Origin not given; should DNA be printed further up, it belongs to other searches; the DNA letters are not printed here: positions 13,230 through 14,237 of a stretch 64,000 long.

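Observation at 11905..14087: LprG/LppX-type lipoprotein in an operon with an MFS transporter (lprG-p55-like pair)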

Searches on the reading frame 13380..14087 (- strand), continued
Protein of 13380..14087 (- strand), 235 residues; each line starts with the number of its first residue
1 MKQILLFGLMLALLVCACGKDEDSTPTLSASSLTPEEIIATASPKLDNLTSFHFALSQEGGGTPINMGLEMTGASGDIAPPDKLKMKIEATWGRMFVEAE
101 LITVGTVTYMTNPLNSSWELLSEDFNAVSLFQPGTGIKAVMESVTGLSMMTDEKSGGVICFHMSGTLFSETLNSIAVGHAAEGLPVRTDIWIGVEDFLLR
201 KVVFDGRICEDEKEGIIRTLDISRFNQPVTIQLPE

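Call 31: fold_search(model_id=the predicted structure, library=pdb)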
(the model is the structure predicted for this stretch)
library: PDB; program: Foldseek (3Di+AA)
matches with E <= 10: 884; with E <= 0.001: 38
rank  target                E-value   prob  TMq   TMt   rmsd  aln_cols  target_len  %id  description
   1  3mh9_C                2.9e-13  1.00  0.69  0.78   3.5       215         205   19  Crystal structure of LprG mutant V91W from Mycobacterium tuberculosis (released 2010-09-01)
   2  3mh9_A                3.6e-13  1.00  0.69  0.78   2.9       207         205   19  Crystal structure of LprG mutant V91W from Mycobacterium tuberculosis (released 2010-09-01)
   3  3mh8_A                3.8e-13  1.00  0.67  0.79   5.4       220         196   19  Crystal structure of LprG from Mycobacterium tuberculosis (released 2010-09-01)
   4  3mha_A                4.1e-13  1.00  0.67  0.79   5.3       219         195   19  Crystal structure of LprG from Mycobacterium tuberculosis bound to PIM (released 2010-09-01)
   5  3mha_B                1.8e-12  1.00  0.67  0.80   5.3       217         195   19  Crystal structure of LprG from Mycobacterium tuberculosis bound to PIM (released 2010-09-01)
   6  4qa8                  2.9e-12  1.00  0.67  0.74   3.5       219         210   16  Crystal structure of LprF from Mycobacterium bovis (released 2014-10-22)
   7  4zra_C                3.6e-12  1.00  0.67  0.80   5.3       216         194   18  CRYSTAL STRUCTURE OF MYCOBACTERIUM TUBERCULOSIS LPRG BINDING TO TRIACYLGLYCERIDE (released 2016-02-10)
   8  3mh8_B                4.5e-12  1.00  0.66  0.78   3.4       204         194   18  Crystal structure of LprG from Mycobacterium tuberculosis (released 2010-09-01)
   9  2byo                  7.9e-11  1.00  0.58  0.73   4.3       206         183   18  Crystal structure of Mycobacterium tuberculosis lipoprotein LppX (Rv2945c) (released 2006-03-22)
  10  9tp6_A                2.3e-06  1.00  0.28  0.28  11.8       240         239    8  Structure of LolA3 from Porphyromonas gingivalis (released 2026-02-18)
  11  3bk5                  4.8e-06  1.00  0.28  0.28  11.8       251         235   11  Crystal structure of putative outer membrane lipoprotein-sorting protein domain from Vibrio parahaemolyticus (released 2008-02-05)
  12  9azz_A                9.3e-06  1.00  0.39  0.48   6.5       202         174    9  Crystal structure of outer membrane lipoprotein carrier protein (LolA) from Ehrlichia ruminantium (released 2024-03-20)
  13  2w7q_A                1.3e-05  1.00  0.39  0.45   7.0       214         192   13  Structure of Pseudomonas aeruginosa LolA (released 2009-12-29)
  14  9tp6_B                1.5e-05  1.00  0.28  0.28  11.5       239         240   10  Structure of LolA3 from Porphyromonas gingivalis (released 2026-02-18)
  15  3buu_A                1.6e-05  1.00  0.27  0.28  11.7       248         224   12  Crystal structure of LolA superfamily protein NE2245 from Nitrosomonas europaea (released 2008-01-22)
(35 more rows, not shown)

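Call 35: search_protein_families(library=pfam, proteins=[L084:3772-5001:+], max_evalue=1)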
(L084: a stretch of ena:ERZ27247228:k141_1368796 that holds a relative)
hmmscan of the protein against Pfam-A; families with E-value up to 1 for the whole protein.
L084:3772-5001:+ (409 aa): 0 families

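Call 40: search_protein_families(library=ncbifam, proteins=[L084:3772-5001:+], max_evalue=1)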
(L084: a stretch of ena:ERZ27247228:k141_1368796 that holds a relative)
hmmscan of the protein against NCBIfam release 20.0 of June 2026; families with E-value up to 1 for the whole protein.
L084:3772-5001:+ (409 aa): 0 families

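Call 54: list_cluster_members(proteins=[P0001, P0089])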
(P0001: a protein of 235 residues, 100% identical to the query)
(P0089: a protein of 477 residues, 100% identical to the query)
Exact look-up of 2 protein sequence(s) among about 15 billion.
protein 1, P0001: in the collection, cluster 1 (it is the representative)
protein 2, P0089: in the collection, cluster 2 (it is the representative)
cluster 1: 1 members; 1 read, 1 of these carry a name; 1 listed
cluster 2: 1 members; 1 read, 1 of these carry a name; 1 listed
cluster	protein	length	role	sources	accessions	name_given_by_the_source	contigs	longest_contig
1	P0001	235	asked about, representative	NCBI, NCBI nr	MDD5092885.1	MAG: LppX_LprAFG lipoprotein [Dehalococcoidia bacterium] | LppX_LprAFG lipoprotein [Dehalococcoidia bacterium]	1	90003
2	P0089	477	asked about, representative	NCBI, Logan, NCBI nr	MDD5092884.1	MAG: MFS transporter [Dehalococcoidia bacterium] | MFS transporter [Dehalococcoidia bacterium]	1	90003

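Call 56: search_solved_structures(query=L084:3772-5001:+, max_evalue=10)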
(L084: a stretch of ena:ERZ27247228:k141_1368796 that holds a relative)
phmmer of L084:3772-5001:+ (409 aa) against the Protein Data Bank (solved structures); distinct sequences matched with E-value up to 10: 3.
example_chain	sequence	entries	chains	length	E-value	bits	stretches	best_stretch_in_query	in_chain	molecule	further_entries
3kif_A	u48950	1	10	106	0.006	18.6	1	231-259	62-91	5-bladed beta-propeller lectin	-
1tl2_A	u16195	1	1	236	0.16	13.9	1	231-261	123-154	PROTEIN (TACHYLECTIN-2)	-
9e3m_A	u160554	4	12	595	1.1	11.1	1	226-292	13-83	P2X purinoceptor 7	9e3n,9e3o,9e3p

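Call 57: search_protein_families(library=pfam, proteins=[L087:605-1762:+, L087:1759-2544:+, L087:2557-3747:+, L087:3801-4952:+], max_evalue=0.01)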
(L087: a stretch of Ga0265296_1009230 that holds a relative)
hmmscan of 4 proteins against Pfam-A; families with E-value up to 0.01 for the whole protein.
L087:605-1762:+ (385 aa): 6 families
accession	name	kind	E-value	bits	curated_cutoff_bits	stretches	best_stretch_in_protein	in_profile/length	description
PF00441.29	Acyl-CoA_dh_1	-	4.5e-52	176.6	22.4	1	230-376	3-148/150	Acyl-CoA dehydrogenase, C-terminal domain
PF02771.21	Acyl-CoA_dh_N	-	8.3e-34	116.8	22.9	1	6-117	1-113/113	Acyl-CoA dehydrogenase, N-terminal domain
PF02770.24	Acyl-CoA_dh_M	-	8.7e-27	93.6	33.3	1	121-216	1-97/97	Acyl-CoA dehydrogenase, middle domain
PF08028.16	Acyl-CoA_dh_2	-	1.5e-24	87.2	22.7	1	245-366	3-133/134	Acyl-CoA dehydrogenase, C-terminal domain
PF22924.1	ACOX_C_alpha1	-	0.0001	22.6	27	1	262-371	50-162/169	Acyl-CoA oxidase, C-alpha1 domain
PF21343.2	ACAD9-ACADV_C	-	0.003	18.3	27.8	1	268-333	26-91/120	ACAD9/ACADV, C-terminal domain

L087:1759-2544:+ (261 aa): 1 family
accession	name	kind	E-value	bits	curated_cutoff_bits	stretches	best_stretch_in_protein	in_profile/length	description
PF01012.27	ETF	-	1.1e-48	165.8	26.7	1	23-208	2-180/181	Electron transfer flavoprotein domain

L087:2557-3747:+ (396 aa): 13 families
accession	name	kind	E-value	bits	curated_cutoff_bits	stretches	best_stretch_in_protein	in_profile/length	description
PF01012.27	ETF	-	2.4e-47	161.5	26.7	1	71-245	1-175/181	Electron transfer flavoprotein domain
PF00766.25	ETF_alpha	-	7.4e-39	132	27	1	271-351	1-81/81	Electron transfer flavoprotein FAD-binding domain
PF00037.32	Fer4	-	3.4e-09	36.6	21.1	1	4-26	2-24/24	4Fe-4S binding domain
PF12837.12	Fer4_6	-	2.5e-07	30.7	25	1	3-25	2-24/24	4Fe-4S binding domain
PF12797.12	Fer4_2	-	1.8e-06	28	24.5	1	3-22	3-22/22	4Fe-4S binding domain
PF12838.12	Fer4_7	-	2.5e-06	28.3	27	2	9-51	1-51/52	4Fe-4S dicluster domain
PF13187.11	Fer4_9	-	3.8e-06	27.3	27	1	9-49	1-48/52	4Fe-4S dicluster domain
PF12800.12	Fer4_4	-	6.7e-05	23.3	24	1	8-23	2-17/17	4Fe-4S binding domain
PF13484.11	Fer4_16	-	0.0001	23.4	30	0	9-27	1-19/66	4Fe-4S double cluster binding domain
PF13183.11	Fer4_8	-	0.00022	22.1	27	0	7-22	2-17/68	4Fe-4S dicluster domain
PF25160.1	LdpA_Fe-S-bd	-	0.00022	21.4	27.6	1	5-29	23-47/49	LdpA Fe-S cluster-binding domain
PF13534.11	Fer4_17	-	0.0015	19.5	22.2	0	7-23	43-59/61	4Fe-4S dicluster domain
PF13237.11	Fer4_10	-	0.0024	18.2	25.5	1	3-48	2-52/53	4Fe-4S dicluster domain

L087:3801-4952:+ (383 aa): 1 family
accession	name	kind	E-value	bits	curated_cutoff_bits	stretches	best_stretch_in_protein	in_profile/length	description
PF04909.20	Amidohydro_2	-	1.6e-09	38.4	26.4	1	40-259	2-213/289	Amidohydrolase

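Call 63: search_solved_structures(query=A1, max_evalue=1, show_alignments=1)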
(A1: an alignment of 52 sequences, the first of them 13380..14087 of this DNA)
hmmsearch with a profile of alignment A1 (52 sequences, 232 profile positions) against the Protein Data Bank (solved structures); distinct sequences matched with E-value up to 1: 4.
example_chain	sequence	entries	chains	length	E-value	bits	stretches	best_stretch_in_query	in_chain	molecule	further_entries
3mh9_C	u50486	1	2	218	1.3e-13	54.3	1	30-229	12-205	Lipoprotein lprG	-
3mh8_A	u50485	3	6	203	3.2e-13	53.1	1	29-202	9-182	Lipoprotein lprG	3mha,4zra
4qa8_A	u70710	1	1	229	3.1e-06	30.2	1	128-231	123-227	Putative lipoprotein LprF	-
2byo_A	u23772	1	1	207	0.00016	24.6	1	122-193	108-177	LIPOPROTEIN LPPX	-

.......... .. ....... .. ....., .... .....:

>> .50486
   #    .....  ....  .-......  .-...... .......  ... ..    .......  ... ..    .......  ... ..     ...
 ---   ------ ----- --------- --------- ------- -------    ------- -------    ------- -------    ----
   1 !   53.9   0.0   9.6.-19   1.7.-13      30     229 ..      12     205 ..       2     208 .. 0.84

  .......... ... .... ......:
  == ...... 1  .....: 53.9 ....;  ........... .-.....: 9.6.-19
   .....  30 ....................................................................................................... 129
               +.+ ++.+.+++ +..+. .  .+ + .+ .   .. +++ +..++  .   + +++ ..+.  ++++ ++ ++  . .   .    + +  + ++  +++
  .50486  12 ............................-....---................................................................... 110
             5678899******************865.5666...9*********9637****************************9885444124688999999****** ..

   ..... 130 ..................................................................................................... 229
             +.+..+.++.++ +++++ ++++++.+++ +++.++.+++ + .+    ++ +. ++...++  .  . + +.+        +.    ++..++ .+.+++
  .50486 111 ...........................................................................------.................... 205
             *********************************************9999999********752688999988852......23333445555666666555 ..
